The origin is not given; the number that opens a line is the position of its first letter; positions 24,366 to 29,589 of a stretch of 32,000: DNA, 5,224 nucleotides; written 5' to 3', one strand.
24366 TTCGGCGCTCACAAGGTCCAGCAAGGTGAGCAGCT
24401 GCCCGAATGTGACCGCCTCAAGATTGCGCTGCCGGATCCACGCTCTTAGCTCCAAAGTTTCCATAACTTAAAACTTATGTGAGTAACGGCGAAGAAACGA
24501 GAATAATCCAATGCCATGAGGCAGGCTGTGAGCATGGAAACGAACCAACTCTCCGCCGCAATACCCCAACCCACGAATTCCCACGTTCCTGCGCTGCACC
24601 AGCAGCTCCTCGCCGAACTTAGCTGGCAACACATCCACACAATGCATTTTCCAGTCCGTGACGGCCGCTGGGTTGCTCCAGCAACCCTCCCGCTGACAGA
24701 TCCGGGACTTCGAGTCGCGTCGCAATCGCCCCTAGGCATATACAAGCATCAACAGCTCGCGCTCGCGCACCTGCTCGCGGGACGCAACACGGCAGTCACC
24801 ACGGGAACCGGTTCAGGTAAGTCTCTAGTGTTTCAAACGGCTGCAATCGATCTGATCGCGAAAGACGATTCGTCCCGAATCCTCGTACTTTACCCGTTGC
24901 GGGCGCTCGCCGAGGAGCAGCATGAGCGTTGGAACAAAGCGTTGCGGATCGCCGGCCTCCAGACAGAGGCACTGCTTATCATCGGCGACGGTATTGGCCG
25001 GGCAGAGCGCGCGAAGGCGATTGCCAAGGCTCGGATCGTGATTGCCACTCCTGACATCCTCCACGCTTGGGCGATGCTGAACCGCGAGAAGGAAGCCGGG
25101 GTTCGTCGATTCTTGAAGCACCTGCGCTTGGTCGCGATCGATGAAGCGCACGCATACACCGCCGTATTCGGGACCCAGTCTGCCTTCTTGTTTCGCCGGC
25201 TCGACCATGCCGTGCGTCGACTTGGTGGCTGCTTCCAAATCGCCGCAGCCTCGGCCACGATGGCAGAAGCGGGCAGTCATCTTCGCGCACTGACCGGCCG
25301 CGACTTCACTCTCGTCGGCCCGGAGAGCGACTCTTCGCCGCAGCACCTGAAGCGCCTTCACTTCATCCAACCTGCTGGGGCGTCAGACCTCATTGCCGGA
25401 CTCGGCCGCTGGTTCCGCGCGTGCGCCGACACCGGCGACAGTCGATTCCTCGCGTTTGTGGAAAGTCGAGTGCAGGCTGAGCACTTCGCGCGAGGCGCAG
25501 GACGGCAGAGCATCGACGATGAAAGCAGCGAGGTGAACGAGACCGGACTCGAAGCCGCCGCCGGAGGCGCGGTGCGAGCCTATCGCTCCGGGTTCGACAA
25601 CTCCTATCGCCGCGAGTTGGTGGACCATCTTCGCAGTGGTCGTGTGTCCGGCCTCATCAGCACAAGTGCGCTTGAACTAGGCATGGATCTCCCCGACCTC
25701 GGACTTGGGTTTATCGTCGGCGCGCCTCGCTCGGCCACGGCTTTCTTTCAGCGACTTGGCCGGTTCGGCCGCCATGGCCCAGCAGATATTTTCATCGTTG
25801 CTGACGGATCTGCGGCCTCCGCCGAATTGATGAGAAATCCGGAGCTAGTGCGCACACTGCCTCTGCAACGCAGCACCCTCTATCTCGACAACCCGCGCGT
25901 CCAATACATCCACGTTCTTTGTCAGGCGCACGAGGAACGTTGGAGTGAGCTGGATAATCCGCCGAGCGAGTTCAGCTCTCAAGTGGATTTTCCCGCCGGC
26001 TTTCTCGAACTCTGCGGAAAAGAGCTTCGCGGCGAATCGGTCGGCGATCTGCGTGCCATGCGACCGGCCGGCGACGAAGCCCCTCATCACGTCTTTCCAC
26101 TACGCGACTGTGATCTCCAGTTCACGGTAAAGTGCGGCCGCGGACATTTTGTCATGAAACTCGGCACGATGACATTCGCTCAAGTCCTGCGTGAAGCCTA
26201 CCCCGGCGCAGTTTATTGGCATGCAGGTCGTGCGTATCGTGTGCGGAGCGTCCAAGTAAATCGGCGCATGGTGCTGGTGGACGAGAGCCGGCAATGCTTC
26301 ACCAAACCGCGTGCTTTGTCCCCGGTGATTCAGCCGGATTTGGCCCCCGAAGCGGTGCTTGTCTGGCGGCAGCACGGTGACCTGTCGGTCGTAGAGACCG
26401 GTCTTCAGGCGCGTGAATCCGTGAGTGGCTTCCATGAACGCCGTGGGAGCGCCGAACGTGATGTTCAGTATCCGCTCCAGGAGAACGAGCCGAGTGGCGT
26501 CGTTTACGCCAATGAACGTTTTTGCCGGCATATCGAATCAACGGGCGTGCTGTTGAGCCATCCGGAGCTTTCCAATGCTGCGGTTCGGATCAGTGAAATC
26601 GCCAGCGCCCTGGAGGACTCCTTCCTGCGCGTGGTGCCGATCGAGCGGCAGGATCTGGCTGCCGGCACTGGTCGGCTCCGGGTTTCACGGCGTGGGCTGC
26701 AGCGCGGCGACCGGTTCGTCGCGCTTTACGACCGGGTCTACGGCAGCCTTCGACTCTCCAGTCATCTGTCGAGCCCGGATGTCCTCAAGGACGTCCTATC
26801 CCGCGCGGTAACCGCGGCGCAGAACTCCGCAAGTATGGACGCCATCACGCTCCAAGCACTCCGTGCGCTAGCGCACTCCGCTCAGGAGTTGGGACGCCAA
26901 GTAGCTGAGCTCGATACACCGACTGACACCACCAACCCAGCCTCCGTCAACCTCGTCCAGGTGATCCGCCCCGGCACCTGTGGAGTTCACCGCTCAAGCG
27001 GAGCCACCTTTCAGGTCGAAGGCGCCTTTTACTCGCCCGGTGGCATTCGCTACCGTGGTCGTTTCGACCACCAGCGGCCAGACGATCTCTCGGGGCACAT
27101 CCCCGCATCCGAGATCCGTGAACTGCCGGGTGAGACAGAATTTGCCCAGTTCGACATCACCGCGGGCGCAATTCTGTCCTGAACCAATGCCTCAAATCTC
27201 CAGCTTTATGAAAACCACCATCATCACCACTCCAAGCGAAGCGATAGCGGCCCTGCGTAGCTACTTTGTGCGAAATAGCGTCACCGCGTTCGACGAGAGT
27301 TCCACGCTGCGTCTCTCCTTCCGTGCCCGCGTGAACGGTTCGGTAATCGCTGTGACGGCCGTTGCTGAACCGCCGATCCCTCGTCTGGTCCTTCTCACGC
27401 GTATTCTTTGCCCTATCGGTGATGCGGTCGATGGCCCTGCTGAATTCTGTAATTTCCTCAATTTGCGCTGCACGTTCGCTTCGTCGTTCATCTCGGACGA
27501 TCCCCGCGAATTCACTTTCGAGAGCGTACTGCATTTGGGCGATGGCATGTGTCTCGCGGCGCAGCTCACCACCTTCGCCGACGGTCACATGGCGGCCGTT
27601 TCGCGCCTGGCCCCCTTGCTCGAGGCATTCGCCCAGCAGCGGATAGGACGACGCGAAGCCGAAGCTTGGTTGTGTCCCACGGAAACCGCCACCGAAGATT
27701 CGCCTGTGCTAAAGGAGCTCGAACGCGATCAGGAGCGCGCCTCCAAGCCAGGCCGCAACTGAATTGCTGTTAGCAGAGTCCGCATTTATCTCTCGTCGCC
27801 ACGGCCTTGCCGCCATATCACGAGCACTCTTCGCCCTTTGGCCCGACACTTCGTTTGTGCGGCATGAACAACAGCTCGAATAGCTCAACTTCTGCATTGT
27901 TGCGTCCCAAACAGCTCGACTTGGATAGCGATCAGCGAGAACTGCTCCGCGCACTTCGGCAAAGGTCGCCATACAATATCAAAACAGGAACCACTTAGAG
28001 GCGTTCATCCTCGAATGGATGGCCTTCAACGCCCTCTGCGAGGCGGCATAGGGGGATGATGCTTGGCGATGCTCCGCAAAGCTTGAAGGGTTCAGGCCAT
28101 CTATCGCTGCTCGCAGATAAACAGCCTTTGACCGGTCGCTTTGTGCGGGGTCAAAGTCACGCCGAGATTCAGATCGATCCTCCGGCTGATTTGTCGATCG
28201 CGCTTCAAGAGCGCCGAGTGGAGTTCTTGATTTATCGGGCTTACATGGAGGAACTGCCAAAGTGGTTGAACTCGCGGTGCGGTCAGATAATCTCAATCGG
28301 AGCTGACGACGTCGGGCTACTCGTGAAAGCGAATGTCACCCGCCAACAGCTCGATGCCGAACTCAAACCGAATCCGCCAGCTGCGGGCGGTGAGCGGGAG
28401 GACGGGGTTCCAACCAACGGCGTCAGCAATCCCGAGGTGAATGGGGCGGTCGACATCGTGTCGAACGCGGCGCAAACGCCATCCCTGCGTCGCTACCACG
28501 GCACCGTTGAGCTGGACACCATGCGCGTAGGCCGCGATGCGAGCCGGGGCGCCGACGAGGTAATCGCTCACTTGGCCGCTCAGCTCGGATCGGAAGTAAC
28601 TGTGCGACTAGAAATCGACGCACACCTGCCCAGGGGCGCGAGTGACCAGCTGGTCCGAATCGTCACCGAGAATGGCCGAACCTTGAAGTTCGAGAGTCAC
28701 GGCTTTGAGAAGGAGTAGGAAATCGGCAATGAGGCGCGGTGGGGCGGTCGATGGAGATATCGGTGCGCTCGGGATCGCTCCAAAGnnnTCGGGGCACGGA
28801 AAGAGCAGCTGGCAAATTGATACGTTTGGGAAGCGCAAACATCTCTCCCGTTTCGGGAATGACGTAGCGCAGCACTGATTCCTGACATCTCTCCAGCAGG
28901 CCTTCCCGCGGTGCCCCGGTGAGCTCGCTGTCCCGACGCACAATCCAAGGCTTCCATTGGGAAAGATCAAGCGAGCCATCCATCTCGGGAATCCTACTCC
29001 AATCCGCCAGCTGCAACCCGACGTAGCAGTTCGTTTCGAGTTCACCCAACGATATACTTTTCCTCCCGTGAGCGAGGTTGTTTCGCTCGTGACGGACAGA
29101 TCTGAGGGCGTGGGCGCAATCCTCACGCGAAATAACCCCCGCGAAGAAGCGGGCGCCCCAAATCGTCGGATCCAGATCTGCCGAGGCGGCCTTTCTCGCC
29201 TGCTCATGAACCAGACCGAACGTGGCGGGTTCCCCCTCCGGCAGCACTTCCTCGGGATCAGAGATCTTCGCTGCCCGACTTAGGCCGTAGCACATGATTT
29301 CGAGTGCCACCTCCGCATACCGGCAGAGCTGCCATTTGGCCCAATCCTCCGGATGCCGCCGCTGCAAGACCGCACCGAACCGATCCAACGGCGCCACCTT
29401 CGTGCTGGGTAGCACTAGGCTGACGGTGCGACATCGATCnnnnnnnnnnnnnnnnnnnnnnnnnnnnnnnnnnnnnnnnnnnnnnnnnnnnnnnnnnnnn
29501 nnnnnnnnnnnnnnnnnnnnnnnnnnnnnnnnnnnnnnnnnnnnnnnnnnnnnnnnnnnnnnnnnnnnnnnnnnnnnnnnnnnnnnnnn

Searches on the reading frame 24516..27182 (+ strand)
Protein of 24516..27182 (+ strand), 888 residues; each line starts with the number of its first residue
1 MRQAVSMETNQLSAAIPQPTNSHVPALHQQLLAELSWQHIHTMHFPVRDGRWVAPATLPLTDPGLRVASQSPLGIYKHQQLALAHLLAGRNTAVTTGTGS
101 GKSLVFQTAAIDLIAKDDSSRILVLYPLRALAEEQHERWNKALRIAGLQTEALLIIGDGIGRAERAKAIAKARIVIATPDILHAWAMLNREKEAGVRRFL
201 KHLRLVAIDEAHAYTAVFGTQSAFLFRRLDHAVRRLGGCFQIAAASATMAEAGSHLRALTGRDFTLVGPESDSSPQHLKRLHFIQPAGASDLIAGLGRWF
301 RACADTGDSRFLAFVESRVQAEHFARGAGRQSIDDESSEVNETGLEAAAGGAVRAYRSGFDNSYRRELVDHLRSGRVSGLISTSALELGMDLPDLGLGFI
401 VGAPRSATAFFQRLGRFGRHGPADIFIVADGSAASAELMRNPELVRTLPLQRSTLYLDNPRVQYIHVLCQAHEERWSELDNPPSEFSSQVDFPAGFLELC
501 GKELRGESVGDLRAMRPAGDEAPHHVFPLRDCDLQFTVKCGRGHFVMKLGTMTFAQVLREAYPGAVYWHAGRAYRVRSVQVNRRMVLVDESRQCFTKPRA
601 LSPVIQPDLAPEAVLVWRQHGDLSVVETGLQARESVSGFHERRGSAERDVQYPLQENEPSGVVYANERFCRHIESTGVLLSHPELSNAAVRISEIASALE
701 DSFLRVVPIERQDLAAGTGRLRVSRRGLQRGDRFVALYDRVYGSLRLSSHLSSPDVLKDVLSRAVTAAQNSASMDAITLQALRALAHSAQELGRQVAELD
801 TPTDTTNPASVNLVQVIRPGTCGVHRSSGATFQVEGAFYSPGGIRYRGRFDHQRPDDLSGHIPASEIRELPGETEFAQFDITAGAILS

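Call 3: search_protein_families(library=pfam, proteins=[window:24516-27182:+], max_evalue=0.1)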
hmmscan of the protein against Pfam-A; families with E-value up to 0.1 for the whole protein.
window:24516-27182:+ (888 aa): 5 families
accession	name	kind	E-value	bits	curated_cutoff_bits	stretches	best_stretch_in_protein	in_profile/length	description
PF00270.35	DEAD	-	1.9e-29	103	26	1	77-250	2-161/167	DEAD/DEAH box helicase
PF00271.37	Helicase_C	-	1.2e-09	38.8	23.5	1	350-421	39-110/110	Helicase conserved C-terminal domain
PF04851.21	ResIII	-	4.2e-06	27.2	22.5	1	76-216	5-139/164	Type III restriction enzyme, res subunit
PF00580.27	UvrD-helicase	-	0.024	14.8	23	1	79-145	5-71/271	UvrD/REP helicase N-terminal domain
PF13245.12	AAA_19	-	0.064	13.9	25.1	0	79-148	1-65/134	AAA domain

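Call 9: search_protein_families(library=padloc, proteins=[window:24516-27182:+], max_evalue=0.1)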
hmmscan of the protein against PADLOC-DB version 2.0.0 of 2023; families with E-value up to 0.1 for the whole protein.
window:24516-27182:+ (888 aa): 63 families (the best 25 are shown)
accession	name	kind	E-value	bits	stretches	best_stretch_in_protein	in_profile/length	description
PDLC03960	SngC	-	5.4e-22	76.3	1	84-430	34-373/720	-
PDLC02503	BrxHI|BrxHII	-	1.8e-21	74.2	1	79-420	29-342/698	BrxHI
PDLC03928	PsyrT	-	3.8e-21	73.1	2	352-428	267-343/689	-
PDLC02501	BrxHI|BrxHII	-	8e-18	61.9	1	79-421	28-343/925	BrxHI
PDLC02896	DpdJ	-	4.4e-17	59.1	3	171-262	329-425/1487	DpdJ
PDLC02864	DpdF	-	2.5e-15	54.3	2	78-244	26-177/610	DpdF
PDLC01533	Cas3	-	8e-14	48.9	2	76-248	37-205/897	CAS-I; effector_G3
PDLC02870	DpdF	-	8.1e-14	49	1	79-428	18-329/534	DpdF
PDLC00036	DruE3|DruE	-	1e-12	44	1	76-255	94-291/2023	SNF2 family N-terminal domain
PDLC02861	DpdF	-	1.8e-12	44.4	2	329-430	248-344/611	DpdF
PDLC01106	Cas3d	-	4.2e-11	40.1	1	379-444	331-393/608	Cas3d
PDLC01146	Cas3d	-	2.5e-10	37.3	2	94-218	46-167/625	Cas3d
PDLC02707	PbeA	-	3.6e-10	37.1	2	348-419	546-616/672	PbeA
PDLC01769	Cas3g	-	5.8e-10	36.4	1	205-433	175-385/836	-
PDLC02030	Cas3d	-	6.6e-10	36.1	2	94-218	46-166/620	-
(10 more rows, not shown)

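Call 10: search_protein_families(library=ncbifam, proteins=[window:24516-27182:+], max_evalue=0.1)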
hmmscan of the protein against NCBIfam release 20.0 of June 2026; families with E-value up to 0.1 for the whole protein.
window:24516-27182:+ (888 aa): 32 families (the best 25 are shown)
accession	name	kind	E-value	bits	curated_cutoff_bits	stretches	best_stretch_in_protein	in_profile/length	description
TIGR03817.1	DECH_helic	hypoth_equivalog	1.7e-64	218.4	874.1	1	75-643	37-585/742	helicase/secretion neighborhood putative DEAH-box helicase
TIGR04121.1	DEXH_lig_assoc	equivalog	2.7e-23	81.6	850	1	76-418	15-344/804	ligase-associated DNA damage response DEXH box helicase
NF010337.0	PRK13766.1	equivalog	9.6e-16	57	610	2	80-213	21-143/781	Hef nuclease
NF041067.1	DpdJ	equivalog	9.7e-16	56.6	800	3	172-263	323-419/1482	protein DpdJ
NF010338.0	PRK13767.1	equivalog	1.4e-14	53.4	849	2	352-420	317-385/877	ATP-dependent helicase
TIGR01389.1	recQ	equivalog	8.8e-12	44.2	640.2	2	78-240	17-164/591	DNA helicase RecQ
NF041063.1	DpdF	equivalog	1.3e-10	40.5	550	2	88-248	157-321/813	protein DpdF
TIGR00614.1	recQ_fam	subfamily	2.8e-10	39.6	219.8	1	78-421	15-321/470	RecQ family ATP-dependent DNA helicase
NF008394.0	PRK11192.1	equivalog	1.1e-09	37.7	507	2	360-422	281-343/441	ATP-dependent RNA helicase SrmB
TIGR04095.1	dnd_restrict_1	equivalog_domain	5.2e-08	32.3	600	1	347-422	310-385/451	DNA phosphorothioation system restriction enzyme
NF002251.0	PRK01172.1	equivalog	1.1e-07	30.5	891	1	70-159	18-102/674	ATP-dependent DNA helicase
NF008279.0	PRK11057.1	equivalog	1.5e-07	30.2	1015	1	329-431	245-342/608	ATP-dependent DNA helicase RecQ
NF007284.0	PRK09751.1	equivalog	1.6e-07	29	1496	1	354-419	353-418/1538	ATP-dependent helicase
NF053636.1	DDHlcsCsdAPsy1082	equivalog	2.1e-07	29.9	890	2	361-427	278-344/512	DEAD/DEAH box helicase CsdA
TIGR03158.1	cas3_cyano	exception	6.9e-07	28.7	69.1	1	373-418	315-357/357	type I-D CRISPR-associated helicase Cas3'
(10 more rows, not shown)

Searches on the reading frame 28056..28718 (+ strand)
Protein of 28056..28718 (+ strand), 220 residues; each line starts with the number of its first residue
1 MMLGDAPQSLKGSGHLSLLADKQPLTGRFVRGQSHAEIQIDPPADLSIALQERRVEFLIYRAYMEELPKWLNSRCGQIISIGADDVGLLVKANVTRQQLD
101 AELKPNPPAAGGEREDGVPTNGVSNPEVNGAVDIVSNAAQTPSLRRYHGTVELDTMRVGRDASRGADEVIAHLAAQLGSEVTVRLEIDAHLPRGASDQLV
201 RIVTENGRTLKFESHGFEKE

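Call 3: search_protein_families(library=pfam, proteins=[window:28056-28718:+], max_evalue=0.1)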
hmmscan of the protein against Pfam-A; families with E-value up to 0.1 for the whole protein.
window:28056-28718:+ (220 aa): 0 families

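Call 9: search_protein_families(library=padloc, proteins=[window:28056-28718:+], max_evalue=0.1)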
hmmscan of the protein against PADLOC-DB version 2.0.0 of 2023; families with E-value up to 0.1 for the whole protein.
window:28056-28718:+ (220 aa): 1 family
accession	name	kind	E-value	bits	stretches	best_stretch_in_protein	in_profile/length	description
PDLC00662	HmaC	-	2.1e-20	70.6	1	69-218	784-940/941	AAA+ ATPase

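Call 10: search_protein_families(library=ncbifam, proteins=[window:28056-28718:+], max_evalue=0.1)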
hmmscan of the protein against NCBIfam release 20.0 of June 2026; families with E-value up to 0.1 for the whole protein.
window:28056-28718:+ (220 aa): 0 families

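Call 84: list_cluster_members(proteins=[window:28056-28718:+, window:24516-27182:+, P0082, P0001])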
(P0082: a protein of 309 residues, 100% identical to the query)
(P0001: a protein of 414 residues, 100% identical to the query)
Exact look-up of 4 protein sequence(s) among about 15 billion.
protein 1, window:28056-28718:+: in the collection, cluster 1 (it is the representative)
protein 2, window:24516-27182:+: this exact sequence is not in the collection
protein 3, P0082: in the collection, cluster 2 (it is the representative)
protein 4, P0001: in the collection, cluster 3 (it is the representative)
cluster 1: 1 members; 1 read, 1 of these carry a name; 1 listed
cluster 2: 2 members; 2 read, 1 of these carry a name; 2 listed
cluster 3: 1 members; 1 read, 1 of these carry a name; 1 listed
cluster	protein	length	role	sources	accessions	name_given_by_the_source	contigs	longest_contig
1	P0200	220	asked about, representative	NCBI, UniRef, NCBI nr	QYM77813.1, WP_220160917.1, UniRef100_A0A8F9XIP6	hypothetical protein K0B96_10820 [Horticoccus luteus] | Uncharacterized protein n=1 Tax=Horticoccus luteus TaxID=2862869 RepID=A0A8F9XIP6_9BACT | hypothetical protein [Horticoccus luteus]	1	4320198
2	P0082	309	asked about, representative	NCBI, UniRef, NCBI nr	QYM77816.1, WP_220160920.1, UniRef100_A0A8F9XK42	SIR2 family protein [Horticoccus luteus] | SIR2 family protein n=1 Tax=Horticoccus luteus TaxID=2862869 RepID=A0A8F9XK42_9BACT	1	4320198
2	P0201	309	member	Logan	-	-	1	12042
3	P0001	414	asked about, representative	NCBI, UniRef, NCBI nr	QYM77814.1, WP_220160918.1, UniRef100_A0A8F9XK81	macro domain-containing protein [Horticoccus luteus] | Macro domain-containing protein n=1 Tax=Horticoccus luteus TaxID=2862869 ...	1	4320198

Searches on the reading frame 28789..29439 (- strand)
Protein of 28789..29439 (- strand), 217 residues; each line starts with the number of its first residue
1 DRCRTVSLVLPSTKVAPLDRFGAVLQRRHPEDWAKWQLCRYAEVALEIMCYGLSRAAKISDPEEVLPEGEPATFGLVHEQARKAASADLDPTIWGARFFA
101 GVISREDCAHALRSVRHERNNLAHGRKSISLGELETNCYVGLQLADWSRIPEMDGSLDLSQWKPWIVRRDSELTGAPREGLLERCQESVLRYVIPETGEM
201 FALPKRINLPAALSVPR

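Call 57: predict_structure(alignment_id=A4)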
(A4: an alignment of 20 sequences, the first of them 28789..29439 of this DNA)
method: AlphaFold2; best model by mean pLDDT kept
length: 217 residues; sequences in the alignment: 20
mean_pLDDT: 82.1   pTM: 0.79
mean pLDDT of the five models: 82.1, 79.2, 78.2, 77.7, 77.6
residues with pLDDT >= 90: 101; 70-90: 76; 50-70: 22; < 50: 18
segments of 3 or more residues with pLDDT < 50: 207-217
pLDDT, mean of each block of 10 residues (from residue 1): 79 89 89 92 92 87 76 88 94 92 97 96 94 97 94 76 51 56 79 76 63 40
secondary structure, 60 per line:
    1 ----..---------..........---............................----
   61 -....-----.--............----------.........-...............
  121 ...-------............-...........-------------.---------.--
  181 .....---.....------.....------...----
elements in order: H16-25 H31-56 H62-65 H74-85 H96-104 H106-123 H131-142 H144-154 E181-185 E189-193 E200-204

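Call 61: fold_search(model_id=the predicted structure, library=pdb)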
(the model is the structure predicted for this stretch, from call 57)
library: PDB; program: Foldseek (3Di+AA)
matches with E <= 10: 277; with E <= 0.001: 0
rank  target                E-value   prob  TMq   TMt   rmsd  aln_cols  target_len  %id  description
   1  7ug6_b                4.2e-01  0.06  0.14  0.08  20.9       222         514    9  Cryo-EM structure of pre-60S ribosomal subunit, unmethylated G2922 (released 2022-12-21)
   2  8h17                  6.1e-01  0.10  0.17  0.22  12.6       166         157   11  Crystal structure of the Globin domain of Thermosynechococcus elongatus BP-1 (released 2023-04-26)
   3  3iqt                  6.8e-01  0.08  0.15  0.22  15.5       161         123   12  Structure of the HPT domain of Sensor protein barA from Escherichia coli CFT073. (released 2009-09-22)
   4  6ylg_b                7.2e-01  0.03  0.11  0.06  23.5       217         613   10  Rix1-Rea1 pre-60S particle - 60S core, body 1 (rigid body refinement) (released 2020-07-29)
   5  1ylm_A                1.1e+00  0.21  0.30  0.38   7.0       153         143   12  Structure of Cytosolic Protein of Unknown Function YutE from Bacillus subtilis (released 2005-03-01)
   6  4fw2_B                1.1e+00  0.08  0.14  0.14  17.3       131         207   14  Crystal structure of RSV three-domain integrase with disordered N-terminal domain (released 2013-05-15)
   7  5ejk_B                1.1e+00  0.06  0.13  0.12  16.9       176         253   15  Crystal structure of the Rous sarcoma virus intasome (released 2016-02-17)
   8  1c1a_B                1.2e+00  0.10  0.14  0.14  16.8       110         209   15  CRYSTAL STRUCTURE OF RSV TWO-DOMAIN INTEGRASE (released 2000-03-01)
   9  1c1a_A                1.4e+00  0.08  0.13  0.13  14.3       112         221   13  CRYSTAL STRUCTURE OF RSV TWO-DOMAIN INTEGRASE (released 2000-03-01)
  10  6s33_A                1.5e+00  0.10  0.21  0.30  15.8       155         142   10  Ligand binding domain of the P. putida receptor PcaY_PP in complex with Protocatechuate (released 2020-10-21)
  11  5cwp                  1.5e+00  0.06  0.16  0.16  18.3       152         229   12  Crystal structure of de novo designed helical repeat protein DHR79 (released 2015-12-16)
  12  4fw1_B                1.5e+00  0.04  0.12  0.12  17.9       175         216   14  Crystal structure of two-domain RSV INTEGRASE covalently linked with DNA (released 2013-05-15)
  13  9k8h_A                1.7e+00  0.11  0.18  0.34  12.6       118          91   20  Cryo-EM structure of C2 symmetric interface of designed zinc-induced tetrahedron Cage-t32-Zn1-HEHE-35 (released 2025-10-29)
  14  9jrt_A                1.7e+00  0.05  0.14  0.10  15.9       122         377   13  Structural Insights into Selective Antagonism of TG6-129 and EP2 Prostaglandin Receptor (released 2025-10-22)
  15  8uap                  1.7e+00  0.02  0.12  0.07  17.0       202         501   13  Crystal Structure of Human G Protein-Coupled Receptor Kinase 5 D311N in Complex with CCG273441 (released 2023-12-13)
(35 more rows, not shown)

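Call 68: search_protein_representatives(alignment_id=A4)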
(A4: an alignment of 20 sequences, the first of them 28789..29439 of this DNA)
Query: 20 sequences, 211 profile positions. Proteins with E-value up to 0.001 (for the whole library): 111; up to 1e-10: 96; up to 1e-30: 25. The best 111 are listed.
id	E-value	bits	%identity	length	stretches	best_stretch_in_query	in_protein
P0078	4.9e-94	330.1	-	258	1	2-208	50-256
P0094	2.5e-89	314.8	-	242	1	2-206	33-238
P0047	2.2e-84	298.6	-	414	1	1-203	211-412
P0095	3.9e-72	258.6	-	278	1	2-202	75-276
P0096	4.3e-71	255.2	-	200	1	2-178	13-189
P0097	1.4e-60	220.9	-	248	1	1-143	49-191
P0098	2.1e-56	207.2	-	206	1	5-148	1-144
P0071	9.8e-50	185.4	-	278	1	2-132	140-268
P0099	1.1e-48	182.0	-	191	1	21-132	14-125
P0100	1.8e-48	181.2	-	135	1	83-207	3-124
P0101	4.0e-47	176.9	-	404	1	3-203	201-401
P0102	1.3e-42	162.1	-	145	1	71-194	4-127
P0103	3.4e-42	160.8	-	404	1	8-201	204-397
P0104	2.1e-40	154.9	-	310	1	96-206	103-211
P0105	3.0e-39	151.2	-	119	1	93-206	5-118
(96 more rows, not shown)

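Call 100: search_solved_structures(query=A4, max_evalue=10, show_alignments=3)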
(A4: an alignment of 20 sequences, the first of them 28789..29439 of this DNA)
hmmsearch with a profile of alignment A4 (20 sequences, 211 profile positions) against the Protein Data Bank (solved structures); distinct sequences matched with E-value up to 10: 0.

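Call 102: fold_search(model_id=the predicted structure, library=viral)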
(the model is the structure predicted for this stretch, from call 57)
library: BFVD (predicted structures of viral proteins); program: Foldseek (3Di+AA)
matches with E <= 10: 335; with E <= 0.001: 0
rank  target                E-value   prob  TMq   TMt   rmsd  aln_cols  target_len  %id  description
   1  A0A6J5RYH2            2.2e-01  0.16  0.20  0.11  19.6       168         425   11  Uncharacterized protein [uncultured Caudovirales phage]
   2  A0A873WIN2            3.0e-01  0.13  0.22  0.19  18.5       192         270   14  (no name in the UniProt tables at hand)
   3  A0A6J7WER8            3.7e-01  0.05  0.13  0.16  28.9       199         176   15  Uncharacterized protein [uncultured Caudovirales phage]
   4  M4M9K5                3.9e-01  0.10  0.18  0.18  17.4       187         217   12  (no name in the UniProt tables at hand)
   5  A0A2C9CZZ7            4.1e-01  0.03  0.10  0.07  22.7       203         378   12  Uncharacterized protein [Yersinia phage fHe-Yen9-04]
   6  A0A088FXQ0            4.6e-01  0.14  0.14  0.17  14.5       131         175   15  Polymerase polyprotein (Fragment) [Avian leukosis virus]
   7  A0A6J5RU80            5.7e-01  0.07  0.17  0.12  19.1       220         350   10  Uncharacterized protein [uncultured Caudovirales phage]
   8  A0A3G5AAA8            5.7e-01  0.04  0.13  0.12  25.1       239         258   13  C3H1-type domain-containing protein [Homavirus sp.]
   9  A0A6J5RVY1            6.3e-01  0.05  0.14  0.08  18.6       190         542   13  Uncharacterized protein [uncultured Caudovirales phage]
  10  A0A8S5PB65            7.4e-01  0.14  0.25  0.26  13.7       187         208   13  MAE-28990/MAE-18760-like HEPN domain-containing protein [Phage sp. ctPtC7]
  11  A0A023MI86            7.4e-01  0.12  0.21  0.27   9.1       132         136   12  Uncharacterized protein [Agrotis segetum granulosis virus]
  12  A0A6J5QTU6            7.8e-01  0.10  0.15  0.08  12.6       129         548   11  Uncharacterized protein [uncultured Caudovirales phage]
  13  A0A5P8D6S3            9.1e-01  0.06  0.12  0.17  18.4       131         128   14  Uncharacterized protein [Mycobacterium phage LilMcDreamy]
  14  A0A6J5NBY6            9.6e-01  0.04  0.15  0.10  25.5       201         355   10  Uncharacterized protein [uncultured Caudovirales phage]
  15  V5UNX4                1.1e+00  0.08  0.18  0.20  16.1       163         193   14  (no name in the UniProt tables at hand)
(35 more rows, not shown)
